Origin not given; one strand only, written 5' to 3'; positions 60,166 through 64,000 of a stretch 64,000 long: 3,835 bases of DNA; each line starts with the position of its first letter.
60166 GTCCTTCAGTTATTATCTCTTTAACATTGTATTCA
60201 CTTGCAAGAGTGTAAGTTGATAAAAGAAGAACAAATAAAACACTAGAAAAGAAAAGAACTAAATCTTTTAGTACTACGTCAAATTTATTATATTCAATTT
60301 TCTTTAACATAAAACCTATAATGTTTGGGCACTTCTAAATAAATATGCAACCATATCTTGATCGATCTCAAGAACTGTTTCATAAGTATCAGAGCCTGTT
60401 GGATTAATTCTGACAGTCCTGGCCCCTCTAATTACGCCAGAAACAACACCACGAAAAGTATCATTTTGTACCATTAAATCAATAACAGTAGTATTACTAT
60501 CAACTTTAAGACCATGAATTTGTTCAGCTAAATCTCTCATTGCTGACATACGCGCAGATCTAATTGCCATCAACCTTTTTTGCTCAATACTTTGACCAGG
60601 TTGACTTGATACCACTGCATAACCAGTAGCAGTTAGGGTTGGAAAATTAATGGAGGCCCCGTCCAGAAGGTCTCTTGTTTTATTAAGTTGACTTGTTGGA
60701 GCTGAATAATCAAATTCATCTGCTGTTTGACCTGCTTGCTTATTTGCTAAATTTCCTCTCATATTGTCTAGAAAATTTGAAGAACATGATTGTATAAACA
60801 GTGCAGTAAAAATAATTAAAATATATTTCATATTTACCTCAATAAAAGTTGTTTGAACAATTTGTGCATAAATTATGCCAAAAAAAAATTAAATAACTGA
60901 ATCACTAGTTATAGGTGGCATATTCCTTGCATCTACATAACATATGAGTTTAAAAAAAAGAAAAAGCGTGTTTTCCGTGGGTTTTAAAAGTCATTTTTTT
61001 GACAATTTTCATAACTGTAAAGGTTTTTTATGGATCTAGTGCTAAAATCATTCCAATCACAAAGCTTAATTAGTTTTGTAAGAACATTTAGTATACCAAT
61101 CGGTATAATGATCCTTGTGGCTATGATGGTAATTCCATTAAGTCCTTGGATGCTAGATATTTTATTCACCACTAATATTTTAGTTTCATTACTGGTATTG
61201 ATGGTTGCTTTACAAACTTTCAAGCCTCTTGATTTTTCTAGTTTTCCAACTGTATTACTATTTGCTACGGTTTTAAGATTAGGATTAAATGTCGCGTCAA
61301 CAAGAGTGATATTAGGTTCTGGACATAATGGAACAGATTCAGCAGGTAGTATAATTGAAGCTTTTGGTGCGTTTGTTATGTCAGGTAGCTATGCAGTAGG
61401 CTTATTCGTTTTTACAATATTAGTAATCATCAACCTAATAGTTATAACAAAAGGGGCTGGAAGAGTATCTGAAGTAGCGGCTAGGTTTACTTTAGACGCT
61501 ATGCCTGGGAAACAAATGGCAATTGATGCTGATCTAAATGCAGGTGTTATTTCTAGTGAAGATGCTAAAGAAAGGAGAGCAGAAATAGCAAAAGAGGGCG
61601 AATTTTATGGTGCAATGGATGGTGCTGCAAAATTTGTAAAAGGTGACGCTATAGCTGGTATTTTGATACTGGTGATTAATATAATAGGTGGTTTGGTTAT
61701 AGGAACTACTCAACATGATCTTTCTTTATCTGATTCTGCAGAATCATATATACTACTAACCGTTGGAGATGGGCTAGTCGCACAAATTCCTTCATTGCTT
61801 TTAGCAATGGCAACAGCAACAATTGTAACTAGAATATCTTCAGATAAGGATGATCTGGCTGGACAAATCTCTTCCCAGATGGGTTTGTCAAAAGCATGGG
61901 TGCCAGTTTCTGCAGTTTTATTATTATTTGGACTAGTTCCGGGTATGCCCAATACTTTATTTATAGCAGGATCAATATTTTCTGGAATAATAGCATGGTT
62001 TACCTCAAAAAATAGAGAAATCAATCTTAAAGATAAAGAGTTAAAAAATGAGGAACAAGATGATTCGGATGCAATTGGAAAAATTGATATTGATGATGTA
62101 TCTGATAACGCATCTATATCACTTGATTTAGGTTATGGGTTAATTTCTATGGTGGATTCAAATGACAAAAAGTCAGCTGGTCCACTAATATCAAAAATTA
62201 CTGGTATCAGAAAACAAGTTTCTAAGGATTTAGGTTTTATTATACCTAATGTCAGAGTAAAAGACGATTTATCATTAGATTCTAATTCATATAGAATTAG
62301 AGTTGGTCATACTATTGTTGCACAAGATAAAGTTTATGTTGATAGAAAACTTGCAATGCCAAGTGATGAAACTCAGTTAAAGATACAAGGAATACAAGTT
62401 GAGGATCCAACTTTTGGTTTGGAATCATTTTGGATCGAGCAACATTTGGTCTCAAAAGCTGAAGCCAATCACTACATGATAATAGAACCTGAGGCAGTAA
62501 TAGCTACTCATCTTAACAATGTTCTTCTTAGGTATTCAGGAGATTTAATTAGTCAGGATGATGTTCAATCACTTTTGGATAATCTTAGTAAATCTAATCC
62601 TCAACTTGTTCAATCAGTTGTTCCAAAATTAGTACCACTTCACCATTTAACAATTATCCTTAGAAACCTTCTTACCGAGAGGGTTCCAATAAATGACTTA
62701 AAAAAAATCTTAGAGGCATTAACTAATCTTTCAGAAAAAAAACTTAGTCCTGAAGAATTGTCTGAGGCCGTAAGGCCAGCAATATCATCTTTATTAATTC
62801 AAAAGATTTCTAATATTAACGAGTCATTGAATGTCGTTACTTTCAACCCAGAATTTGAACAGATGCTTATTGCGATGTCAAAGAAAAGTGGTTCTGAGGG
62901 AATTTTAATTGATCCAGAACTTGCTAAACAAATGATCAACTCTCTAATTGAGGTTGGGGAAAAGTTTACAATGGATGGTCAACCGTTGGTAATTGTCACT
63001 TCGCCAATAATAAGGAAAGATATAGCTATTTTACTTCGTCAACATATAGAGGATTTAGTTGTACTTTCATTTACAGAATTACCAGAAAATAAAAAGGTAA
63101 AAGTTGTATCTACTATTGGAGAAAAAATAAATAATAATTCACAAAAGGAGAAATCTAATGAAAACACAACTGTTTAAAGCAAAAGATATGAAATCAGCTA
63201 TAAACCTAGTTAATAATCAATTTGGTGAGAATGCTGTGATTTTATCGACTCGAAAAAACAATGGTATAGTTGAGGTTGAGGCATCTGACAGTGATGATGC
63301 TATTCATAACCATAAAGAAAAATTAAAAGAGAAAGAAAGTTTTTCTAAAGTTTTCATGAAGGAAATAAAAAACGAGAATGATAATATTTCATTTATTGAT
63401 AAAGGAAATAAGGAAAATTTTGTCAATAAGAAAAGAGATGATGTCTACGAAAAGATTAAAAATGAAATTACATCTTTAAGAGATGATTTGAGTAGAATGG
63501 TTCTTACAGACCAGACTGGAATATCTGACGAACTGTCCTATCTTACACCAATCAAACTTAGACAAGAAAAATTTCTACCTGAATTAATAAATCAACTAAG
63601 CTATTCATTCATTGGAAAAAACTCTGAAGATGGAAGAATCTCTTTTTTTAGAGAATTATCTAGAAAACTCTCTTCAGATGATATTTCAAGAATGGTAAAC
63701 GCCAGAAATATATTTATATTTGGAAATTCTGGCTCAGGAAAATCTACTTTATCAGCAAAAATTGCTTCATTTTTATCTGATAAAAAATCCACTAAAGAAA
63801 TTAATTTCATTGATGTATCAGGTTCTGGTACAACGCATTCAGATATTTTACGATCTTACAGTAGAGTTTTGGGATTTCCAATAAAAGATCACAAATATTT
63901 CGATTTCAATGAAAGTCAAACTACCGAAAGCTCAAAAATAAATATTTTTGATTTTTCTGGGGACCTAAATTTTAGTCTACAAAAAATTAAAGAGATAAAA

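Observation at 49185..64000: Gamma-type, sigma54/sigma28-controlled flagellar system in a streamlined AT-rich alphaproteobacterium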

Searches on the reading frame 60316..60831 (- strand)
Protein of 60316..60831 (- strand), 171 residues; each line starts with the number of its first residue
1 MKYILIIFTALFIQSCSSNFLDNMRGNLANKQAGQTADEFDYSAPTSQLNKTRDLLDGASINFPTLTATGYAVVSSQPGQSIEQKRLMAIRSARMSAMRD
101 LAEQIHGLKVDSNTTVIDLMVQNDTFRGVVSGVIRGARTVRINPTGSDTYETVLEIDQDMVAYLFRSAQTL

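Call 4: search_protein_families(library=pfam, proteins=[window:60316-60831:-], max_evalue=0.01)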
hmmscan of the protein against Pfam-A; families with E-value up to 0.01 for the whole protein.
window:60316-60831:- (171 aa): 1 family
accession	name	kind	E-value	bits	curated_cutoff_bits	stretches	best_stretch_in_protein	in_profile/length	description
PF02169.21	LPP20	-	9.8e-08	32.8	25.9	1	83-157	11-97/97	LPP20 lipoprotein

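Call 56: search_protein_families(library=ncbifam, proteins=[window:60316-60831:-], max_evalue=0.01)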
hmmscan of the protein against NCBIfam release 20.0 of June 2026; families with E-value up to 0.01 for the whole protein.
window:60316-60831:- (171 aa): 0 families

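Call 88: search_solved_structures(query=window:60316-60831:-, max_evalue=1)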
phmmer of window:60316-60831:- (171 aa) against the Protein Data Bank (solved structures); distinct sequences matched with E-value up to 1: 5.
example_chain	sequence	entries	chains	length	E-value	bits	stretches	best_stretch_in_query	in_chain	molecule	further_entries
8z5n_2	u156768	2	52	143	5.7e-16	62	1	65-157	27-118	Flagellar assembly lipoprotein FlgP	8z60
9yfg_Ha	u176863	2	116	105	1e-14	57.9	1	66-157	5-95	Lipoprotein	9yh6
9yec_Fa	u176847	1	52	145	1.9e-14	57.1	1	65-157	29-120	Lipoprotein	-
9yds_Aa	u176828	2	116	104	9.2e-13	51.6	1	66-157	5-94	Lipoprotein | FlgP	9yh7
9hmf_C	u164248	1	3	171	7.3e-07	32.4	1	51-159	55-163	Lipoprotein, putative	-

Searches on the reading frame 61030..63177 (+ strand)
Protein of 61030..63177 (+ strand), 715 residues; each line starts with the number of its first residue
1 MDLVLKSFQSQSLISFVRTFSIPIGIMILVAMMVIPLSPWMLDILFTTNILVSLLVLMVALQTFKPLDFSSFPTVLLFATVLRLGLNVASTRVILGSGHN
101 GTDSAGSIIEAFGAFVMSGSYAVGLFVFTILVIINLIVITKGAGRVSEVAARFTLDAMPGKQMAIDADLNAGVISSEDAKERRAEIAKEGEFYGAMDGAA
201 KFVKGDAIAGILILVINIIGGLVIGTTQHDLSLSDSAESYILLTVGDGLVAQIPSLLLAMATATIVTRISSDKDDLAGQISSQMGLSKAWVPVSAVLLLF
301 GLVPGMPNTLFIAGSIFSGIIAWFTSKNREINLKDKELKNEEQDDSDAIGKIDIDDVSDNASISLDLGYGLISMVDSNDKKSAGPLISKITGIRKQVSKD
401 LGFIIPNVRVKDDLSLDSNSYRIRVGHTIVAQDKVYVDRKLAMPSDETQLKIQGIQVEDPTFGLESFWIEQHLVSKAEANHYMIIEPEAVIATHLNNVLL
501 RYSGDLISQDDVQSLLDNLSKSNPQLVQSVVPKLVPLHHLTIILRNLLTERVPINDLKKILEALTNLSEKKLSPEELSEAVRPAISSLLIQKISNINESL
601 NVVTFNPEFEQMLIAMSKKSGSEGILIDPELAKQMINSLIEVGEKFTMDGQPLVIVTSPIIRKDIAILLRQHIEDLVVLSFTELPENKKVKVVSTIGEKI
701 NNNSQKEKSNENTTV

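Call 4: search_protein_families(library=pfam, proteins=[window:61030-63177:+], max_evalue=0.01)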
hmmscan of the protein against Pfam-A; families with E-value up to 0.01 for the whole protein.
window:61030-63177:+ (715 aa): 1 family
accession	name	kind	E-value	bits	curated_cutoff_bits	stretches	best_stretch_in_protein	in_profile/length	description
PF00771.25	FHIPEP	-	1.6e-231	770.8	29.1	1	30-688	2-656/657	FHIPEP family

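Call 12: find_related_loci(query=window:61030-63177:+, collection=genome_contigs, flank=10000)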
Query window:61030-63177:+ (715 aa) in genome_contigs; peptide patterns used: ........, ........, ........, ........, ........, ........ (x = any residue, [..] = any of these).
600 stretches matched a pattern (row limit reached: there are more); 600 encode a relative of the query (tblastn E <= 1e-3); the best 80 are kept; 80 distinct loci.
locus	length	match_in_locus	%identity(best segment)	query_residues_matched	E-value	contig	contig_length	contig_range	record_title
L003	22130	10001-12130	81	1-715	0e+0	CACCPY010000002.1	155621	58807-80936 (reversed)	uncultured Alphaproteobacteria bacterium isolate AG-901-J22 genome assembly, contig: AG-901-J22_NODE_2, whole genome sho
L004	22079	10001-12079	57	1-696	0e+0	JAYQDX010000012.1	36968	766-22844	MAG: Rhodobiaceae bacterium isolate 139583_S184_metabat_bins_2.tsv.102 NODE_771_length_36968_cov_10.139328, whole genome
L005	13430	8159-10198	47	22-703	0e+0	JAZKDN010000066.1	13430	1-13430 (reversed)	MAG: Pseudomonadota bacterium isolate DC_HB_01_SPN181219-bin053 DCHB01SPN_B053_0_000000000066, whole genome shotgun sequ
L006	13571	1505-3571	45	21-715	0e+0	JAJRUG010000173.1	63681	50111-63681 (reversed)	MAG: Gammaproteobacteria bacterium isolate Dive96_bin10.163 k141_5088556, whole genome shotgun sequence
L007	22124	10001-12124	44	6-712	0e+0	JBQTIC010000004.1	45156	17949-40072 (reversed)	MAG: Chromatiales bacterium isolate SAR263 c_000000016193, whole genome shotgun sequence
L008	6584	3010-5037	46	23-699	0e+0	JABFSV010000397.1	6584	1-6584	MAG: Methyloglobulus sp. isolate WB-IL-21 seq_6878, whole genome shotgun sequence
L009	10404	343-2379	44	23-699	0e+0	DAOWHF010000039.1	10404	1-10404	MAG TPA_asm: Methylomarinum sp. isolate CSMAG_2010 CSMAG_2010_k141_5131804_length_10404_cov_12.3618, whole genome shotgu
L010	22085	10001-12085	44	9-698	0e+0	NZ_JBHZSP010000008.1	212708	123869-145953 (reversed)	Marinomonas posidonica strain HQB-55 NODE_8_length_212708_cov_131.928256, whole genome shotgun sequence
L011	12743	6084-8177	43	7-702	0e+0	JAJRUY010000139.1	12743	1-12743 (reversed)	MAG: Gammaproteobacteria bacterium isolate Dive96_bin10.251 k141_1975698, whole genome shotgun sequence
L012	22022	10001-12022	45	23-698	0e+0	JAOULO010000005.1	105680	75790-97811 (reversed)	MAG: Gammaproteobacteria bacterium isolate 8_1_Jan_SF_Bin82 8_1_Jan_SF_Bin82_scaffold_70_c1, whole genome shotgun sequen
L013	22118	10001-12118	44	5-704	0e+0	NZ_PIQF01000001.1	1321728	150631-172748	Idiomarina seosinensis strain CL-SP19 contig1, whole genome shotgun sequence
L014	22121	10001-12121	43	8-714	0e+0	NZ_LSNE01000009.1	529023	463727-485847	Paraglaciecola hydrolytica strain S66 Contig18, whole genome shotgun sequence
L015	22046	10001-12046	43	21-698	0e+0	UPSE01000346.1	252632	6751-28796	Pseudomonas sp. 286 isolate p9.H9 genome assembly, contig: 346, whole genome shotgun sequence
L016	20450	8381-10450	43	8-698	0e+0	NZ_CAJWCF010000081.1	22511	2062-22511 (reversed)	MAG: uncultured Paraglaciecola sp. isolate SRR5469033_bin.16_MetaBAT_v2.12.1_MAG, whole genome shotgun sequence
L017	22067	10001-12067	44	11-699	0e+0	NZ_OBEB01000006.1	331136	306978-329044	Arsukibacterium tuosuense strain CGMCC 1.12461, whole genome shotgun sequence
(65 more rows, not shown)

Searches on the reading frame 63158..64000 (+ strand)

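Call 4: search_protein_families(library=pfam, proteins=[window:63158-64000:+], max_evalue=0.01)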
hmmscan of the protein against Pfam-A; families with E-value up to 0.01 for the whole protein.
window:63158-64000:+ (281 aa): 14 families
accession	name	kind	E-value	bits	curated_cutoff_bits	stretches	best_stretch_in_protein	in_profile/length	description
PF13401.12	AAA_22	-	8.5e-05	23.3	27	1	181-240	4-60/130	AAA domain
PF03193.22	RsgA_GTPase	-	0.00023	21.4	30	1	171-229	95-151/174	RsgA GTPase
PF00910.28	RNA_helicase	-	0.00028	21.8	21.5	1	185-229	1-45/105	RNA helicase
PF20720.3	nSTAND3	-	0.0004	20.5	27.2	0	182-210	17-45/155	Novel STAND NTPase 3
PF00005.33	ABC_tran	-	0.00069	20.7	25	1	183-222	12-51/137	ABC transporter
PF01637.24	ATPase_2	-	0.0014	19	33.2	0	182-228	20-65/225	ATPase domain predominantly from Archaea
PF24883.2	NPHP3_N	-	0.0026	18.4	24.8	1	183-235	23-76/164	Nephrocystin 3, N-terminal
PF13555.12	AAA_29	-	0.0029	17.8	27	1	181-199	20-39/61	P-loop containing region of AAA domain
PF19044.6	P-loop_TraG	-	0.0036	16.4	25.8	1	179-250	26-83/413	TraG P-loop domain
PF00931.28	NB-ARC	-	0.004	16.9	23.5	0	178-236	14-72/248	NB-ARC domain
PF00009.33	GTP_EFTU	-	0.0048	16.9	26.5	1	181-273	2-83/188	Elongation factor Tu GTP binding domain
PF13173.12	AAA_14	-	0.005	17.3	27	0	183-255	3-73/129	AAA domain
PF13191.12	AAA_16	-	0.0066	17.4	32.6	0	182-209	24-51/167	AAA ATPase domain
PF05783.17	DLIC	-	0.0068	15.8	19.7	0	174-238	17-80/471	Dynein light intermediate chain (DLIC)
